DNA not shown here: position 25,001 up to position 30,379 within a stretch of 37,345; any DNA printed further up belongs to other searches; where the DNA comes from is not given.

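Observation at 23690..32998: Candidate novel four-gene flotillin-associated system: NfeD/YqiJ-like, flotillin, 1692-aa AAA+ giant, SelO AMPylase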

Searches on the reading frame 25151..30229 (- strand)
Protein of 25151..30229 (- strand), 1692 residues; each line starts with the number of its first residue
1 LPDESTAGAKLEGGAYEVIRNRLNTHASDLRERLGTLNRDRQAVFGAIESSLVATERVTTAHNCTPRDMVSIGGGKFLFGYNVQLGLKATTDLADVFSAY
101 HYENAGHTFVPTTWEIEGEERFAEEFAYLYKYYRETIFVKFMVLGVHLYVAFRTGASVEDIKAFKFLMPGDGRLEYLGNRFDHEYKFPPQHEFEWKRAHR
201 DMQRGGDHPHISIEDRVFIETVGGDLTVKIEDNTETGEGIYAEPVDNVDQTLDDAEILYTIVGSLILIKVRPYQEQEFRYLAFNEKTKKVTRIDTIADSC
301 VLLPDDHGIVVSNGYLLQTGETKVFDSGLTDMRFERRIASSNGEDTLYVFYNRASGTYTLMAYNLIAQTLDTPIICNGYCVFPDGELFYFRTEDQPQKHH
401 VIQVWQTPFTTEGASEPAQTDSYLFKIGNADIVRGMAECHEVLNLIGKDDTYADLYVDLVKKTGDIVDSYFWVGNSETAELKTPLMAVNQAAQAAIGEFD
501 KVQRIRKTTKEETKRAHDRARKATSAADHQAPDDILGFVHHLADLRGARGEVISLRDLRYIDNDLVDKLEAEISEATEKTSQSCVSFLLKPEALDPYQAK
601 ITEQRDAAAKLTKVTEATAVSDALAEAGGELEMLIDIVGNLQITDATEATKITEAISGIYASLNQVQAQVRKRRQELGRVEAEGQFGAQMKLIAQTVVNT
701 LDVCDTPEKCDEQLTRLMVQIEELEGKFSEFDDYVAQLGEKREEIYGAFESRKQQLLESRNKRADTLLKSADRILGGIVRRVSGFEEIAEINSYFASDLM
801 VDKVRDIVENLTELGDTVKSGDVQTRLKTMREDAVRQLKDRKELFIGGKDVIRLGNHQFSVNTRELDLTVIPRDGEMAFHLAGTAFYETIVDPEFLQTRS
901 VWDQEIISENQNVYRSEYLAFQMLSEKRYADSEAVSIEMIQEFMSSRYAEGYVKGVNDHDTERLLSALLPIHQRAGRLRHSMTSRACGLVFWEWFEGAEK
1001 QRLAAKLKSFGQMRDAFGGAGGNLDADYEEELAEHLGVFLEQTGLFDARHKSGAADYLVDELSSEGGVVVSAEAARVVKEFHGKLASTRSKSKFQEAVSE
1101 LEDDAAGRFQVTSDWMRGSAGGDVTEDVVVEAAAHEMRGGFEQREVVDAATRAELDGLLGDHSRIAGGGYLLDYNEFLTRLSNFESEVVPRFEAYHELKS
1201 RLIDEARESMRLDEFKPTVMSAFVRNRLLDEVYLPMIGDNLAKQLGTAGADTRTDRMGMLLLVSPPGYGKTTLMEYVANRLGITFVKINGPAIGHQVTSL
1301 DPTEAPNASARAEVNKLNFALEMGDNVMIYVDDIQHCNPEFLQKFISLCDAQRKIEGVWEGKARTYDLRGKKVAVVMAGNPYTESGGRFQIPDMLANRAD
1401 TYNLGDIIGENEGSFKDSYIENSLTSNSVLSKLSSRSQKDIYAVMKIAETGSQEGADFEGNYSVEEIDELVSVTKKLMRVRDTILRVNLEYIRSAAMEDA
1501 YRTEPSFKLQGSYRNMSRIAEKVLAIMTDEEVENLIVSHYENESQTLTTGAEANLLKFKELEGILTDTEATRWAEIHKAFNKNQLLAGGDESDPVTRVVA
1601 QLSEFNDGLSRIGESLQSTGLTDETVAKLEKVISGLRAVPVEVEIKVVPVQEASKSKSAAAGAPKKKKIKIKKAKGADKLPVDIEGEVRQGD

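Call 5: search_protein_families(library=pfam, proteins=[window:25151-30229:-], max_evalue=0.01)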
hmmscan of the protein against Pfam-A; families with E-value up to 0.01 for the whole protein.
window:25151-30229:- (1692 aa): 6 families
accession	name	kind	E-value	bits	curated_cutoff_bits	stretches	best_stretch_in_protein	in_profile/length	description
PF12458.13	DUF3686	-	6.3e-182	605.5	25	1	29-471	1-448/448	ATPase involved in DNA repair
PF25472.1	DUF7902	-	1.4e-24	86.6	26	1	592-676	1-85/85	Domain of unknown function (DUF7902)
PF00004.35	AAA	-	1.7e-07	32.1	21.2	1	1260-1335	1-67/131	ATPase family associated with various cellular activities (AAA)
PF07728.20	AAA_5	-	3.4e-06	27.6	22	1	1260-1383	2-125/139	AAA domain (dynein-related subfamily)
PF05496.18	RuvB_N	-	2e-05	24.9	27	1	1247-1296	23-72/159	Holliday junction DNA helicase RuvB P-loop domain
PF13401.12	AAA_22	-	4.2e-05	24.3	27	1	1257-1351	5-110/130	AAA domain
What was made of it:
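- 25151..30229 (-): Giant soluble ATPase (1692 aa, TTG start): DUF3686 N-domain, coiled coil/DUF7902, a variable linker and a single AAA+ module. Pfam: DUF3686 at 605 bits (aa 29-471), DUF7902 (aa 592-676), AAA/AAA_5 (aa 1260-1383) (call 5).
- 26000..26572 (-): AAA+ core of the giant ATPase (aa ~1220-1410). Walker A is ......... (1264-1272). Walker B is YVDDIQH (1330-1336; Asp-Asp, not Asp-Glu). The sensor-1-like motif is MAGNP (N1380), and R1398 is conserved. Pfam AAA at 32.1 bits and AAA_5 at 27.6 bits (call 5).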

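Call 6: search_protein_families(library=ncbifam, proteins=[window:25151-30229:-], max_evalue=0.01)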
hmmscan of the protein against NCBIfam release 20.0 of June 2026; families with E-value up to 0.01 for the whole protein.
window:25151-30229:- (1692 aa): 4 families
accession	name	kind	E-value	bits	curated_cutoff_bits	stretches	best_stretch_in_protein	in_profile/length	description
NF000868.0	PRK00080.1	equivalog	3.9e-06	26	282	1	1247-1295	41-89/330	Holliday junction branch migration DNA helicase RuvB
TIGR00635.1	ruvB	equivalog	3.7e-05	22.9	299.05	1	1247-1295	20-68/305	Holliday junction branch migration DNA helicase RuvB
TIGR01243.1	CDC48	subfamily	7.4e-05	21.2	802.65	1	1232-1294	194-249/733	CDC48 family AAA ATPase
NF009883.0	PRK13341.1-4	equivalog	0.00074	17.5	668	1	1253-1290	51-88/729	AAA family ATPase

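Call 7: search_protein_families(library=padloc, proteins=[window:25151-30229:-], max_evalue=0.01)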
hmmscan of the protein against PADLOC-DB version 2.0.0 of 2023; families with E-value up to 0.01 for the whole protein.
window:25151-30229:- (1692 aa): 3 families
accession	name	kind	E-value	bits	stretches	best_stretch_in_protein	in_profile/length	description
PDLC03859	LmuB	-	2.4e-06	25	1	499-875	209-507/611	-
PDLC04232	IetA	-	0.0015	16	1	1260-1288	119-147/330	-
PDLC04140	mad8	-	0.0034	15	0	1251-1319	21-70/314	mads_8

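Call 15: search_solved_structures(query=window:25151-30229:-, max_evalue=0.1)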
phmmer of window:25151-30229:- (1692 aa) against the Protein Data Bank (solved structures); distinct sequences matched with E-value up to 0.1: 95 (the best 60 are shown).
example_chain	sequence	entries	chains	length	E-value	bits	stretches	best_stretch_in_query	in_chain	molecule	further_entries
5vc7_A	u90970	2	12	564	6.5e-06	26.9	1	1258-1295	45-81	VCP-like ATPase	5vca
5g4g_A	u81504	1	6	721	1.2e-05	26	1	1258-1295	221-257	VCP-LIKE ATPASE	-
5g4f_A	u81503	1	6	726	1.2e-05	26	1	1258-1295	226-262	VCP-LIKE ATPASE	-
7swl_A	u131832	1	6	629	4.6e-05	24.1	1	1226-1293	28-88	Rix7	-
6chs_H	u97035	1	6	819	6.7e-05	23.5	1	1260-1315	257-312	Putative cell division control protein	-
7t3i_A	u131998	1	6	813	7.7e-05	23.3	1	1226-1293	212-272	Rix7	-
6mat_A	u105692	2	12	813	7.7e-05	23.3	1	1226-1293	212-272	Rix7 mutant | Rix7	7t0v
7wub_D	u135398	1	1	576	8.1e-05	23.3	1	1260-1314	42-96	Transitional endoplasmic reticulum ATPase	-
7wub_C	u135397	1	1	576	8.1e-05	23.3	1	1260-1314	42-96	Transitional endoplasmic reticulum ATPase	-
6mck_A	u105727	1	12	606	9.2e-05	23.1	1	1260-1314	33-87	Transitional endoplasmic reticulum ATPase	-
9dx3_A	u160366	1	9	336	0.00013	22.5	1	1221-1293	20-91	Holliday junction branch migration complex subunit RuvB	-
7lmy_A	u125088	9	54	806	0.00015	22.4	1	1258-1314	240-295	Transitional endoplasmic reticulum ATPase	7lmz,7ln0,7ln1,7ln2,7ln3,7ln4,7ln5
7rlb_A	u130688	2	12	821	0.00015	22.3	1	1258-1314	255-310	Transitional endoplasmic reticulum ATPase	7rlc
7rlj_A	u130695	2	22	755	0.00015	22.3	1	1260-1314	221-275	Transitional endoplasmic reticulum ATPase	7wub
8yka_A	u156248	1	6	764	0.00016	22.3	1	1260-1314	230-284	Transitional endoplasmic reticulum ATPase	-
5c18_A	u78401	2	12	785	0.00017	22.2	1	1260-1314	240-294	Transitional endoplasmic reticulum ATPase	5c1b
7y4w_A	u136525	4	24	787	0.00017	22.2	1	1260-1314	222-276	Transitional endoplasmic reticulum ATPase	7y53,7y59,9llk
7bp8_A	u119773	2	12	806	0.00018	22.1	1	1260-1314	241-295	Transitional endoplasmic reticulum ATPase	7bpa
5c19_A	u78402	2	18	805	0.00018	22.1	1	1260-1314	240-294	Transitional endoplasmic reticulum ATPase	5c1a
10qq_A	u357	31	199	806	0.00018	22.1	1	1260-1314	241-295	Transitional endoplasmic reticulum ATPase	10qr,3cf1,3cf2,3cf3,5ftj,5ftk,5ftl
7k57_A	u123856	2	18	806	0.00018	22.1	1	1260-1314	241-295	Transitional endoplasmic reticulum ATPase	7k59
7rlh_A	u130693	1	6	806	0.00018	22.1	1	1260-1314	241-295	Transitional endoplasmic reticulum ATPase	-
9yrc_A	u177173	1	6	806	0.00018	22.1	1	1260-1314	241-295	Transitional endoplasmic reticulum ATPase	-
7rlf_A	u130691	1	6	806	0.00018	22.1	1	1260-1314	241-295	Transitional endoplasmic reticulum ATPase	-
5ifw_B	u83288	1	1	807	0.00018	22.1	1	1260-1314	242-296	Transitional endoplasmic reticulum ATPase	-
7l5w_A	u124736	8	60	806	0.00018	22.1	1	1260-1314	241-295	Transitional endoplasmic reticulum ATPase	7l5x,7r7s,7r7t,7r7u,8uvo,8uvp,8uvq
7bp9_A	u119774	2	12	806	0.00018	22.1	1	1260-1314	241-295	Transitional endoplasmic reticulum ATPase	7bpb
7mdm_B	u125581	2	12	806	0.00018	22.1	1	1260-1314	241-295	Transitional endoplasmic reticulum ATPase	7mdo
7vcs_A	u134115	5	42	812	0.00019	22.1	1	1260-1314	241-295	Transitional endoplasmic reticulum ATPase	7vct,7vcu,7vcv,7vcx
8b5r_A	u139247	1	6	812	0.00019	22.1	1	1260-1314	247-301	Transitional endoplasmic reticulum ATPase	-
1r7r_A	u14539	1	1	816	0.00019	22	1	1260-1314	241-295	Transitional endoplasmic reticulum ATPase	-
9y0b_A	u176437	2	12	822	0.00019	22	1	1260-1314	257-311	Transitional endoplasmic reticulum ATPase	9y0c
7rl9_A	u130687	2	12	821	0.00019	22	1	1260-1314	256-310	Transitional endoplasmic reticulum ATPase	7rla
7rli_A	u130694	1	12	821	0.00019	22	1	1260-1314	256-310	Transitional endoplasmic reticulum ATPase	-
7rlg_A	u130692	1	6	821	0.00019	22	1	1260-1314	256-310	Transitional endoplasmic reticulum ATPase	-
11ta_A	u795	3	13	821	0.00019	22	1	1260-1314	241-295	Transitional endoplasmic reticulum ATPase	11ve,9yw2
7rld_A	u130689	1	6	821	0.00019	22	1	1260-1314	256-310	Transitional endoplasmic reticulum ATPase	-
7rl7_A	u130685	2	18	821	0.00019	22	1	1260-1314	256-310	Transitional endoplasmic reticulum ATPase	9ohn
9y08_A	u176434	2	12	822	0.00019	22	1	1260-1314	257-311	Transitional endoplasmic reticulum ATPase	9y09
9y06_A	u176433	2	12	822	0.00019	22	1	1260-1314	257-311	Transitional endoplasmic reticulum ATPase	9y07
9y03_A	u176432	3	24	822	0.00019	22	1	1260-1314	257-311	Transitional endoplasmic reticulum ATPase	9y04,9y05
7rl6_A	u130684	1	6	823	0.00019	22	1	1260-1314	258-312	Transitional endoplasmic reticulum ATPase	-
9mpq_A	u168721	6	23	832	0.0002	22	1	1260-1314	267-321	Transitional endoplasmic reticulum ATPase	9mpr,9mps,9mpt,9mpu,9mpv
9ox9_A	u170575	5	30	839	0.00044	20.8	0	1260-1314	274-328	vesicle-fusing ATPase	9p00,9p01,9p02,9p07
6oaa_B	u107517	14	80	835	0.00067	20.2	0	1260-1315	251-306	Cell division control protein 48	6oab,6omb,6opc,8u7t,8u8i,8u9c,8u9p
6oa9_A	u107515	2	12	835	0.00068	20.2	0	1260-1315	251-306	Cell division control protein 48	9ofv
8dar_A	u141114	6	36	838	0.00068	20.2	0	1260-1315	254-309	Cell division control protein 48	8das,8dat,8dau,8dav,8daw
9bji_A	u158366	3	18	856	0.0011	19.5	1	1260-1294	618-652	Nuclear valosin-containing protein-like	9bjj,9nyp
8r0e_A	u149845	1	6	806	0.0021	18.5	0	1260-1314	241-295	Transitional endoplasmic reticulum ATPase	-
8pqx_A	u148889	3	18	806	0.0022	18.5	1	1260-1314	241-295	Transitional endoplasmic reticulum ATPase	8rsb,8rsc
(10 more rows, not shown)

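Call 16: find_homologous_proteins(query=window:25151-30229:-, max_evalue=0.00001)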
Query window:25151-30229:- (1692 aa): 3112 proteins with E <= 0.00001 among 8000 candidates; the best 120 are listed.
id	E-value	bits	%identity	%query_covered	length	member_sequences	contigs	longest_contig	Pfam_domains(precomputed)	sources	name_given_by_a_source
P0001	0.0e+0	3792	100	100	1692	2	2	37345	PF12458.14,PF00004.36,PF05496.19,PF07728.21,PF25472.2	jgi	jgi:hypothetical protein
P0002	0.0e+0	3057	79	100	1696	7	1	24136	PF12458.14,PF00004.36,PF05496.19,PF07728.21,PF25472.2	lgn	-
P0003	0.0e+0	3001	77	100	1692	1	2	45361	PF12458.14,PF00004.36,PF05496.19,PF07728.21,PF25472.2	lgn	-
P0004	0.0e+0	2764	72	100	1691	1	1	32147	PF12458.14,PF00004.36,PF07728.21,PF25472.2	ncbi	ncbi:DNA repair ATPase [soil metagenome]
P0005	0.0e+0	2677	70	99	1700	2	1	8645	PF12458.14,PF00004.36,PF07728.21,PF25472.2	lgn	-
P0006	0.0e+0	2404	63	99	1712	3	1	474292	PF12458.14,PF00004.36,PF13401.13,PF05496.19,PF25472.2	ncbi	ncbi:MAG: DNA repair ATPase [Verrucomicrobiales bacterium]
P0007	0.0e+0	2386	63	100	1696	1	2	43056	PF12458.14,PF00004.36,PF05496.19,PF07728.21,PF25472.2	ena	-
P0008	0.0e+0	2381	64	99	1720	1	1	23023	PF12458.14,PF00004.36,PF13401.13,PF07728.21,PF25472.2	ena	-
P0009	0.0e+0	2379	63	100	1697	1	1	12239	PF12458.14,PF00004.36,PF07728.21,PF25472.2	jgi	-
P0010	0.0e+0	2360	62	99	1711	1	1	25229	PF12458.14,PF00004.36,PF13401.13,PF25472.2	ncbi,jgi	ncbi:MAG: hypothetical protein ACI9R3_003397 [Verrucomicrobiales bacterium]|jgi:hypothetical protein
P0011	0.0e+0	2353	63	100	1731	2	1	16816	PF12458.14,PF00004.36,PF05496.19,PF25472.2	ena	-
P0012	0.0e+0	2347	61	100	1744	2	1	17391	PF12458.14,PF00004.36,PF25472.2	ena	-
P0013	0.0e+0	2342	63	100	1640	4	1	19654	PF12458.14,PF00004.36,PF13401.13,PF07728.21,PF25472.2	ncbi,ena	-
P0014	0.0e+0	2335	62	100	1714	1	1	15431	PF12458.14,PF00004.36,PF13401.13,PF05496.19,PF07728.21,PF25472.2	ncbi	-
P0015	0.0e+0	2317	62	100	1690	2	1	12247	PF12458.14,PF00004.36,PF07728.21,PF25472.2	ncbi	-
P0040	0.0e+0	2232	59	99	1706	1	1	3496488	PF12458.14,PF00004.36,PF25472.2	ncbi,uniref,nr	ncbi:DNA repair ATPase [Sulfuriroseicoccus oceanibius]|uniref:DNA repair ATPase n=1 Tax=Sulfurirosei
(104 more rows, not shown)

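Call 17: find_encoding_contigs(protein=P0001, flank=10000, max_places=3)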
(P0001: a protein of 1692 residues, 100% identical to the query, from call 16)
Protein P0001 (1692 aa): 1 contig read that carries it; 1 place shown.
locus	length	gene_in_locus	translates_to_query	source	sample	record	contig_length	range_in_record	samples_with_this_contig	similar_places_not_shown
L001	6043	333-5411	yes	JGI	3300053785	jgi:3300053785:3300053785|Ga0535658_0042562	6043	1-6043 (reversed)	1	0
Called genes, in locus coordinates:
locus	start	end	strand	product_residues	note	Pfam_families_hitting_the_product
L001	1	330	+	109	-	?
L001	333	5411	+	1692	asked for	PF12458:DUF3686, PF25472:DUF7902, PF00004:AAA (weak), PF05496:RuvB_N (faint), PF07728:AAA_5 (weak)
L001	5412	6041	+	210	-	?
